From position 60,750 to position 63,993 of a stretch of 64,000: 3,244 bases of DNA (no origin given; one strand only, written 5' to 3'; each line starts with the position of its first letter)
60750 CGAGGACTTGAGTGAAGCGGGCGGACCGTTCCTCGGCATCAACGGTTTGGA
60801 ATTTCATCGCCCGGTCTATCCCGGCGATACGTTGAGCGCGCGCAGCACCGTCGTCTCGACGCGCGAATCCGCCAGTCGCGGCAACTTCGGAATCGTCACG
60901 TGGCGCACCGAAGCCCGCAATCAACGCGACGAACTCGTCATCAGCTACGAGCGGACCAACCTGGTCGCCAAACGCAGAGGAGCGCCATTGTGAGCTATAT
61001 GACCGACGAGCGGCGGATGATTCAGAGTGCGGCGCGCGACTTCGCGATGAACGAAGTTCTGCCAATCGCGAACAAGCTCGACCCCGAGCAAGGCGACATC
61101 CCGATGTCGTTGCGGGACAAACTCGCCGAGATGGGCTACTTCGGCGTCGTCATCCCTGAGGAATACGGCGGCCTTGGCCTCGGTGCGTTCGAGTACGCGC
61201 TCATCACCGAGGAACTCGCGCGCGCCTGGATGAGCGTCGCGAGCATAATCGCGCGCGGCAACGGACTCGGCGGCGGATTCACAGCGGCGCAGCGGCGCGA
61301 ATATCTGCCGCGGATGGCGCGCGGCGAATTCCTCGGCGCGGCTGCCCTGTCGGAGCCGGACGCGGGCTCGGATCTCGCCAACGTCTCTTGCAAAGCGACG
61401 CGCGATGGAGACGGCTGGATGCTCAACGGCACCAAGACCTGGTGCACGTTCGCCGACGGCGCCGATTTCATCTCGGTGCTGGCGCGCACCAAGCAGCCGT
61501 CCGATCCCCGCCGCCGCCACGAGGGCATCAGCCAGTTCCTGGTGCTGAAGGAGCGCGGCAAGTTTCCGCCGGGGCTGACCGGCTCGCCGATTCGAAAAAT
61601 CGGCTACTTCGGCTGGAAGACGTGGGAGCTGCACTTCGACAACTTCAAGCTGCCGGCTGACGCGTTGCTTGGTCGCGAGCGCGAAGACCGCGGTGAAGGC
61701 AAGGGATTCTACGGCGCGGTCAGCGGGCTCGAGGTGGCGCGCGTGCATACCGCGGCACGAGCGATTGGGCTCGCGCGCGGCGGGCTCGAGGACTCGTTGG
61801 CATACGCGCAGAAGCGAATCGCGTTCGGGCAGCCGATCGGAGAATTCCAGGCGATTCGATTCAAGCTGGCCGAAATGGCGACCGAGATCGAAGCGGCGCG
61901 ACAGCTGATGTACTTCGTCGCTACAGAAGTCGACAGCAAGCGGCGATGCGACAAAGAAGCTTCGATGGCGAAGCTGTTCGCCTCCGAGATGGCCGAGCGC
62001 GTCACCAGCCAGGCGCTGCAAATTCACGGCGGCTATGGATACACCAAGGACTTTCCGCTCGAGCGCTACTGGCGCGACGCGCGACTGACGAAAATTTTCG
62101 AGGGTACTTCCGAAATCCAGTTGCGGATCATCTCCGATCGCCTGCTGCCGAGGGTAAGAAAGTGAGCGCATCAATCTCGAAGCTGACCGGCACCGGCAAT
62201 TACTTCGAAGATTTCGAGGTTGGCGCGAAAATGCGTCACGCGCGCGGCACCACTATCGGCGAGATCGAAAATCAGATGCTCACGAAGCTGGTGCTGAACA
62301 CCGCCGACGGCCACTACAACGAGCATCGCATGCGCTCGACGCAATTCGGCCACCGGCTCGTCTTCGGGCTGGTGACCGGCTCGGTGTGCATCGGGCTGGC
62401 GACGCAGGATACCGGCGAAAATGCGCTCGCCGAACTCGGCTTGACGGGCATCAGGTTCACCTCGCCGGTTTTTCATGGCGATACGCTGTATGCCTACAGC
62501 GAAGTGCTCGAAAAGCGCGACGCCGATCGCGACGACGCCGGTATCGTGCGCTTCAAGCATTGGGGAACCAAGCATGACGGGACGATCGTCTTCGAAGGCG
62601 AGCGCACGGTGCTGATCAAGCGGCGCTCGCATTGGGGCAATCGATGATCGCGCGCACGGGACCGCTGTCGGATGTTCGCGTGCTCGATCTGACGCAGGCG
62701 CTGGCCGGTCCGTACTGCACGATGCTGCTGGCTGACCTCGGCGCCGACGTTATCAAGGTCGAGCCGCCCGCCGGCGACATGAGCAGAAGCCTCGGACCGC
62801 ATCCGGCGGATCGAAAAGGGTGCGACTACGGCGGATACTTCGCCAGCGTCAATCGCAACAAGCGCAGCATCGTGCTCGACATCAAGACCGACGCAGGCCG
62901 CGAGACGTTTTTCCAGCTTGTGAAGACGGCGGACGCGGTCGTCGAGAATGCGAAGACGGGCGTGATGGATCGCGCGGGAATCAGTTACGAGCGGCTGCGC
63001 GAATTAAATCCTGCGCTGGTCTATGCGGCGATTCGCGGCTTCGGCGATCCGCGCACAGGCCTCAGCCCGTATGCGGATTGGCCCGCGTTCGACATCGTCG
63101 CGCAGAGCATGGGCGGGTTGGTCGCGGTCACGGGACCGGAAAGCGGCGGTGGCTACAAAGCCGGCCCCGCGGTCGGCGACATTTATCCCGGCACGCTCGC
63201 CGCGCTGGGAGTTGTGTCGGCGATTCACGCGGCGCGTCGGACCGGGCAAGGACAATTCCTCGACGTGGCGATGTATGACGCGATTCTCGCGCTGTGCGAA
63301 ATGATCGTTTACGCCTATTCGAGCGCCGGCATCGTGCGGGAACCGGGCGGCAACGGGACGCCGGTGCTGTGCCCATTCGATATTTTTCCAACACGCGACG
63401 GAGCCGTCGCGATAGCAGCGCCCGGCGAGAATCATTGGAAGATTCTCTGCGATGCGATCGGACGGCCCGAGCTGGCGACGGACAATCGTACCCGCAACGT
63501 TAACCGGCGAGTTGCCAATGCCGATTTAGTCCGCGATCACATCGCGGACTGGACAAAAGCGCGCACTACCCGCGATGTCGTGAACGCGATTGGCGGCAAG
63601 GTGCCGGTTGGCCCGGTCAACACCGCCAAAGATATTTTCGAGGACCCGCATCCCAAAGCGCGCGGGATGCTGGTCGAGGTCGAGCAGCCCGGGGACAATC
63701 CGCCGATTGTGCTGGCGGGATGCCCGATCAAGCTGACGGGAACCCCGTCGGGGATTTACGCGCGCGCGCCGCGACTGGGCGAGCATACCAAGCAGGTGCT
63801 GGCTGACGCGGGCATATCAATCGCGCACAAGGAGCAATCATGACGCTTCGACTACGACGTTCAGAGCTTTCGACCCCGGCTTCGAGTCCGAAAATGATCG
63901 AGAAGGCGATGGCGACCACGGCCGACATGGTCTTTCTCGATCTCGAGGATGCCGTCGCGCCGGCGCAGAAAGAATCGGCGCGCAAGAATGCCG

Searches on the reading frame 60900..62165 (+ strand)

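Call 51: search_protein_families(library=pfam, proteins=[window:60900-62165:+], max_evalue=0.00001)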
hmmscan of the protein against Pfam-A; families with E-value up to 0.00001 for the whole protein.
window:60900-62165:+ (421 aa): 4 families
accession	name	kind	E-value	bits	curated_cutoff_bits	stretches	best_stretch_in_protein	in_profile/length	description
PF00441.29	Acyl-CoA_dh_1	-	1.2e-53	181.7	22.4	1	267-416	1-150/150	Acyl-CoA dehydrogenase, C-terminal domain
PF02771.21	Acyl-CoA_dh_N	-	3.7e-30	105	22.9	1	35-143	1-113/113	Acyl-CoA dehydrogenase, N-terminal domain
PF08028.16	Acyl-CoA_dh_2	-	2.2e-27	96.4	22.7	1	284-404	3-133/134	Acyl-CoA dehydrogenase, C-terminal domain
PF02770.24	Acyl-CoA_dh_M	-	1.5e-19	70.4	33.3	1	147-248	1-96/97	Acyl-CoA dehydrogenase, middle domain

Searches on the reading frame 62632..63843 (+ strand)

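Call 51: search_protein_families(library=pfam, proteins=[window:62632-63843:+], max_evalue=0.00001)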
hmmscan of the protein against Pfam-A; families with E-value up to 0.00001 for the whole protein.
window:62632-63843:+ (403 aa): 1 family
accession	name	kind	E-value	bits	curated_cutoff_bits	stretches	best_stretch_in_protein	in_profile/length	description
PF02515.22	CoA_transf_3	-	2.6e-122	408.9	23.3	1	12-386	1-366/366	CoA-transferase family III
